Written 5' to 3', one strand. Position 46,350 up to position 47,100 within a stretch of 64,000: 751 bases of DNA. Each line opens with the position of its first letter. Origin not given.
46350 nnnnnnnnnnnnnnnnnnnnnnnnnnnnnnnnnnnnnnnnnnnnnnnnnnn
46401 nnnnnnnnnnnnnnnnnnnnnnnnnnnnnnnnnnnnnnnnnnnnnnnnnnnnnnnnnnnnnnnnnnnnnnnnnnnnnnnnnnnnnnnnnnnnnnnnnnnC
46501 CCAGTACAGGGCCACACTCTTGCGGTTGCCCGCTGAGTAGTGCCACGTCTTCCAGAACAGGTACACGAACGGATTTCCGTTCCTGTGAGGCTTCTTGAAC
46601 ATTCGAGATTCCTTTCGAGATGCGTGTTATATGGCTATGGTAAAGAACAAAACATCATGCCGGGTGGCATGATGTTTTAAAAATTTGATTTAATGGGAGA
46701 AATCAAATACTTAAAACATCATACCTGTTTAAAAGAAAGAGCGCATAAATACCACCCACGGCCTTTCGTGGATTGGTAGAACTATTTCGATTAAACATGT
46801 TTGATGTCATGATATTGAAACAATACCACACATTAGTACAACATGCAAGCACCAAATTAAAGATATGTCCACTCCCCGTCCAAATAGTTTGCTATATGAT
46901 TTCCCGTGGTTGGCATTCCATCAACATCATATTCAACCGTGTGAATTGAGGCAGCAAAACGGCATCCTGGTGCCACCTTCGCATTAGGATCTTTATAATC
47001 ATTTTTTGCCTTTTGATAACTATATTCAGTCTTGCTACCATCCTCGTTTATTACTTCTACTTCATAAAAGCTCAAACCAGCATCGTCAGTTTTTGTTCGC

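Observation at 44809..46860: Foreign-composition ABC exporter plus structured 254-bp upstream spacer with perfect 13-bp palindrome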

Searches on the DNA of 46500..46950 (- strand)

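Call 18: search_rna_families(source=window, start=46500, end=46950, threshold=evalue, max_evalue=10)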
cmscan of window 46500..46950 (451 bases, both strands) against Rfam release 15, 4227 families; matches with E-value up to 10: 12.
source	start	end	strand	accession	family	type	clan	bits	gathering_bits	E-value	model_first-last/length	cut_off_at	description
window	46666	46725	-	RF03208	mir-1781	Gene; miRNA;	-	21.3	68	0.13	1-86/86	no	mir-1781 microRNA precursor family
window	46655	46726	-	RF02290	TtnuCD14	Gene; snRNA; snoRNA; CD-box;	-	21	75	1.5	1-75/75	no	Tetrahymena snoRNA TtnuCD14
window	46673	46718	-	RF04128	MIR8562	Gene; miRNA;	-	18.8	211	0.36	1-242/242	no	MIR8562 microRNA precursor family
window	46594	46680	+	RF02377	SurA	Gene; sRNA;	-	17.7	100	0.013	1-279/279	no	SurA sRNA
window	46649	46680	+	RF04230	mir-9261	Gene; miRNA;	-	16.7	86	1.7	1-92/92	no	mir-9261 microRNA precursor family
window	46667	46724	-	RF03762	MIR859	Gene; miRNA;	-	16.5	130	2.5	1-128/128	no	MIR859 microRNA precursor family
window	46795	46853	-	RF01080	UPD-PKib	Cis-reg;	-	16.2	39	3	1-32/32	no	Pseudoknot of upstream pseudoknot domain (UPD) of the 3'UTR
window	46664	46725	-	RF04230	mir-9261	Gene; miRNA;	-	15.6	86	3.3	1-92/92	no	mir-9261 microRNA precursor family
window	46666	46725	+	RF03208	mir-1781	Gene; miRNA;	-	14.3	68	9.4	1-86/86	no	mir-1781 microRNA precursor family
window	46592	46675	+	RF01412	BsrG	Gene; sRNA;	-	11.1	55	2.9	1-259/259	no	BsrG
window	46768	46871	-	RF01295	SCARNA7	Gene; snRNA; snoRNA; scaRNA;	-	10.3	65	2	1-330/330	no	Small Cajal body-specific RNA 7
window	46652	46710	-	RF01412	BsrG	Gene; sRNA;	-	9.9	55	6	1-259/259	no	BsrG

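Call 44: build_rna_model(alignment_id=A2, structure=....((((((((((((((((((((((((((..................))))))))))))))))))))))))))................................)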
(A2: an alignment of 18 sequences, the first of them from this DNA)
Model R1 built from alignment A2 (18 sequences, 106 columns); structure: as given.
model positions 88; base pairs 26; branch points 0; effective number of sequences 4.04; information 0.647 bits per position. Calibrated on 0.2 Mb of random sequence (short: E-values are rough).
structure used (alignment columns):
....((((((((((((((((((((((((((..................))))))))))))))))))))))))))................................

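Call 47: search_with_rna_model(model_id=R1, sources=[window, L001, L002, L003, L004, L005, L006, L007, L008, L009, L010, L011, L012, L013, L014, L015, L016, L017, L018, L019, L020, L021, L022, L023, L024, L025, L026, L027, L028, L029, L030, L031, L032, L033, L034, L035, L036, L037, L038, L039, L040, L041, L042, L043, L044, L045, L046, L047, L048, L049, L050, L051, L052, L053, L054, L055, L056, L057, L058, L059, L060, L061, L062, L063, L064, L065, L066, L067, L068, L069, L070, L071, L072, L073, L074, L075, L076, L077, L078, L079, L080, L081, L082, L084, L085, L086, L087, L089, L090, L092, L094], max_evalue=1)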
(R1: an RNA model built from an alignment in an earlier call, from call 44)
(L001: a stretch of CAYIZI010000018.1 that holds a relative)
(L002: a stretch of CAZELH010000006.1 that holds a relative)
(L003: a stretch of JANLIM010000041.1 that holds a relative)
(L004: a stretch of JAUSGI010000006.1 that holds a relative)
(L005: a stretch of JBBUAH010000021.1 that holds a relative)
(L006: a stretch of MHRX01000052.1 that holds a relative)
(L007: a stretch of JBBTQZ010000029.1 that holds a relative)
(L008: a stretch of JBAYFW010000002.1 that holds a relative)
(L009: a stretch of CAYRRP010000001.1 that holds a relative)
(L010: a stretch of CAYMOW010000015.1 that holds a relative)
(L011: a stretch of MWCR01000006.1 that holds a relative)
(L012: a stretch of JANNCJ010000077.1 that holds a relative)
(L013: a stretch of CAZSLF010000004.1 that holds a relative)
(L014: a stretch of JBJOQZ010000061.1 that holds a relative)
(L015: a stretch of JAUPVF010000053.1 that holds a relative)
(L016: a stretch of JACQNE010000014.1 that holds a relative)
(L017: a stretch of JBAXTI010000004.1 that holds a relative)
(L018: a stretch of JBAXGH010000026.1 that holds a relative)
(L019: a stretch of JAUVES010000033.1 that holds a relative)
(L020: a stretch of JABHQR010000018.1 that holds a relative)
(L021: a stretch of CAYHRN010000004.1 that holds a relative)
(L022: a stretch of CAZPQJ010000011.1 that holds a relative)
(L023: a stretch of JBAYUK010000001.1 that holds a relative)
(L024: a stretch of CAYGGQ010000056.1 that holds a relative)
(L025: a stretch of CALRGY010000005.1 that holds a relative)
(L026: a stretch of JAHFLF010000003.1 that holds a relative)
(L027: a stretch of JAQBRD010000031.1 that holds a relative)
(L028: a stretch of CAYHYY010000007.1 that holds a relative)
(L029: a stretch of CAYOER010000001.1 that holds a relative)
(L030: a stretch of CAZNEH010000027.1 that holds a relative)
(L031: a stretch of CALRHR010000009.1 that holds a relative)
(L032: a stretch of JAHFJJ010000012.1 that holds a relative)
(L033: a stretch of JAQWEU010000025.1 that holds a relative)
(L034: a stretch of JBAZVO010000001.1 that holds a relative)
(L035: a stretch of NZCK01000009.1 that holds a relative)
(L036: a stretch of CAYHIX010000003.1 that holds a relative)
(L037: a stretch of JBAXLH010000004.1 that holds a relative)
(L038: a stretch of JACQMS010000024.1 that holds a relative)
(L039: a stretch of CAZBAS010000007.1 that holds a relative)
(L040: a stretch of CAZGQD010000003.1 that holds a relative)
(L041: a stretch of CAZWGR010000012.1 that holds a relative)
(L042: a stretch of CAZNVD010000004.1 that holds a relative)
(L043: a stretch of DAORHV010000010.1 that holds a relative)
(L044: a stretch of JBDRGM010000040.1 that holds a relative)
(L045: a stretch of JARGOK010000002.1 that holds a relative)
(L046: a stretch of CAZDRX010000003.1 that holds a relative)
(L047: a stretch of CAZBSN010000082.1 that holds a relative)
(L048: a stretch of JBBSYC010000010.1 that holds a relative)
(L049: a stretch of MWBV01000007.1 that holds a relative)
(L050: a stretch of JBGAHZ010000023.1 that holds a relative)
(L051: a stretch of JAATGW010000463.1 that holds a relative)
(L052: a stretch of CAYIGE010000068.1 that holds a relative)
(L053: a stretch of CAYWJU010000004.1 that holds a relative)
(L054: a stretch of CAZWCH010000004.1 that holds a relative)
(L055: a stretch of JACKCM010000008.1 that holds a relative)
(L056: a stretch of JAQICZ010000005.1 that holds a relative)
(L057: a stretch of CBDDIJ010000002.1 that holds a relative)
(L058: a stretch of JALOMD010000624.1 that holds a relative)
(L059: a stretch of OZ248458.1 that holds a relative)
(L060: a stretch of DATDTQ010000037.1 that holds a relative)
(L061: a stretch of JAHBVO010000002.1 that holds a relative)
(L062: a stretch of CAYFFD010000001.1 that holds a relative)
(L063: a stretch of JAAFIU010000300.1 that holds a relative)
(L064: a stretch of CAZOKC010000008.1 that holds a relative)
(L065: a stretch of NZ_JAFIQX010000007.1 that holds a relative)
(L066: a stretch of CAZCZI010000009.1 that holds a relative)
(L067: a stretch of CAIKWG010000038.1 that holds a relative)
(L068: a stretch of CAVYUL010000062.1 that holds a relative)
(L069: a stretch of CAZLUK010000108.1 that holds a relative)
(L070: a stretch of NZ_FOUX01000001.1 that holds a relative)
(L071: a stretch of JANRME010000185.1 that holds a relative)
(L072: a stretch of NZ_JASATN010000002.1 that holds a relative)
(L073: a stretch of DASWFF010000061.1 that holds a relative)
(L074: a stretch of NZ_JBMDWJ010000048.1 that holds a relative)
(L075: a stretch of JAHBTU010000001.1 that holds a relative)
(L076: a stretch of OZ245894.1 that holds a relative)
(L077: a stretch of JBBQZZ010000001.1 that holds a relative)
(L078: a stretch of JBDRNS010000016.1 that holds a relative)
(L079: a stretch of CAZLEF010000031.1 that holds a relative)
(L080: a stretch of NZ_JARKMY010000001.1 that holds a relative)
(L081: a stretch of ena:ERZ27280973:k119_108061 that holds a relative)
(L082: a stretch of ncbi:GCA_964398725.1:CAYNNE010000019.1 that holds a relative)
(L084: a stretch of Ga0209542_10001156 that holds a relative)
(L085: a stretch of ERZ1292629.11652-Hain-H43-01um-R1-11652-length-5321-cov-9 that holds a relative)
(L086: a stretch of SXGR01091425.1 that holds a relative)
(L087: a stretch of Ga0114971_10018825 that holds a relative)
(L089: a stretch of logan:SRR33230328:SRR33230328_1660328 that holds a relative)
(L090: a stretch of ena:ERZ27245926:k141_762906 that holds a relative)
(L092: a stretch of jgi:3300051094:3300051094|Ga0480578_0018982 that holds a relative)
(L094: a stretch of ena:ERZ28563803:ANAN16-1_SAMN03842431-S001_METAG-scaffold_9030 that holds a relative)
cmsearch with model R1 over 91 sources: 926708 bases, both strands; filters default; matches with E-value up to 1: 41.
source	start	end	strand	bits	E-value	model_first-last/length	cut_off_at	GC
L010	4739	4829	+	82.5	3.8e-17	1-88/88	no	0.35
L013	4841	4929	+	81.3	7.8e-17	1-88/88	no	0.42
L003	4151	4238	+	76.8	1e-15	1-88/88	no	0.41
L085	208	294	+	75.2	2.5e-15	1-88/88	no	0.4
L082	3781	3871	+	74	5.2e-15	1-88/88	no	0.38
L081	753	841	+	73.8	5.9e-15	1-88/88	no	0.37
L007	447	535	+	73.7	6.1e-15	1-88/88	no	0.4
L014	2793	2880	+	73.6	6.6e-15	1-88/88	no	0.4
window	46639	46729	-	72.8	1e-14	1-88/88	no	0.32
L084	2868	2955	+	71.2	2.6e-14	1-88/88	no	0.41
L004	4833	4924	+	67.8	1.8e-13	1-88/88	no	0.39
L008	3531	3617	+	66.9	3.1e-13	1-88/88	no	0.43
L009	4870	4949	+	64.8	1e-12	1-88/88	no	0.36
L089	1770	1857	+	64.1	1.5e-12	1-88/88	no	0.38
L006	3094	3174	+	62.7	3.5e-12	1-88/88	no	0.46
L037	4244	4330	+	62.6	3.6e-12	1-88/88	no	0.4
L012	4882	4963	+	62.3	4.3e-12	1-88/88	no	0.44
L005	351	451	+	62.2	4.6e-12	1-88/88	no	0.33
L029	4847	4932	+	60.9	9.9e-12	1-88/88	no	0.4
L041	2114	2199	+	37.8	6e-06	1-88/88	no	0.47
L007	437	513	-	35.4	2.4e-05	1-88/88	no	0.4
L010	4728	4807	-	34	5.2e-05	1-88/88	no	0.35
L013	4825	4907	-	30.3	0.00045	1-88/88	no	0.41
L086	1644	1690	+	30.1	0.0005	8-60/88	no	0.19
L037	4226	4311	-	28.1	0.0016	1-88/88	no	0.38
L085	212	270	-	28.1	0.0016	5-63/88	no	0.37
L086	1644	1690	-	27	0.003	8-60/88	no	0.19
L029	4835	4911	-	26.8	0.0033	1-88/88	no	0.44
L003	4151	4212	-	26.1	0.005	5-67/88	no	0.4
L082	3759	3849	-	26.1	0.0051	1-88/88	no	0.38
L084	2871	2926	-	25.3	0.0077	5-64/88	no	0.36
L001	378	481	+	23.4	0.024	1-88/88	no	0.41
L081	757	815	-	23.2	0.026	5-63/88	no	0.39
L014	2791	2854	-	22.5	0.039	5-69/88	no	0.42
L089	1746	1833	-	21.9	0.058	1-88/88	no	0.42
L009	4846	4927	-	21.8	0.06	1-88/88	no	0.39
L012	4876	4943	-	19.1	0.28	1-88/88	no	0.46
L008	3524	3597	-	18.1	0.5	1-88/88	no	0.42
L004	4833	4897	-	17.6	0.66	5-67/88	no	0.37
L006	3085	3154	-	17.2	0.86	1-88/88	no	0.44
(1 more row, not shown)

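Call 90: search_with_rna_model(model_id=R1, source=window, filters=off, max_evalue=10, show_alignments=1)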
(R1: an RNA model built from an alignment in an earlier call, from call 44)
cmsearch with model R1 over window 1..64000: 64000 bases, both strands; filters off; matches with E-value up to 10: 17.
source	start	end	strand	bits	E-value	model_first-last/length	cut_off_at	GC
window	46639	46729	-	72.8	7.2e-16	1-88/88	no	0.32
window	46666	46725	+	34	3.6e-06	5-63/88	no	0.27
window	45546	45603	+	13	0.65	1-88/88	no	0.43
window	28628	28680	+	12.3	1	1-88/88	no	0.4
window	13152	13204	-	11.6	1.5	1-88/88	no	0.3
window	37302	37330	+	11.3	1.7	1-88/88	no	0.28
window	63600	63637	+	10.6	2.6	11-57/88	no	0.34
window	63600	63637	-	10.2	3.2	11-57/88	no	0.34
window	15224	15281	+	10.1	3.5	1-88/88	no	0.34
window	30666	30729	+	10.1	3.6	1-88/88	no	0.34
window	52987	53042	-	10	3.8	1-88/88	no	0.34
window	19455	19521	-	9.6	4.6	1-88/88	no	0.33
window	12829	12941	+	9.2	6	1-88/88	no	0.3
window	33402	33424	+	8.6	8.4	23-45/88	no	0.13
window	21803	21829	+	8.6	8.5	1-88/88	no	0.33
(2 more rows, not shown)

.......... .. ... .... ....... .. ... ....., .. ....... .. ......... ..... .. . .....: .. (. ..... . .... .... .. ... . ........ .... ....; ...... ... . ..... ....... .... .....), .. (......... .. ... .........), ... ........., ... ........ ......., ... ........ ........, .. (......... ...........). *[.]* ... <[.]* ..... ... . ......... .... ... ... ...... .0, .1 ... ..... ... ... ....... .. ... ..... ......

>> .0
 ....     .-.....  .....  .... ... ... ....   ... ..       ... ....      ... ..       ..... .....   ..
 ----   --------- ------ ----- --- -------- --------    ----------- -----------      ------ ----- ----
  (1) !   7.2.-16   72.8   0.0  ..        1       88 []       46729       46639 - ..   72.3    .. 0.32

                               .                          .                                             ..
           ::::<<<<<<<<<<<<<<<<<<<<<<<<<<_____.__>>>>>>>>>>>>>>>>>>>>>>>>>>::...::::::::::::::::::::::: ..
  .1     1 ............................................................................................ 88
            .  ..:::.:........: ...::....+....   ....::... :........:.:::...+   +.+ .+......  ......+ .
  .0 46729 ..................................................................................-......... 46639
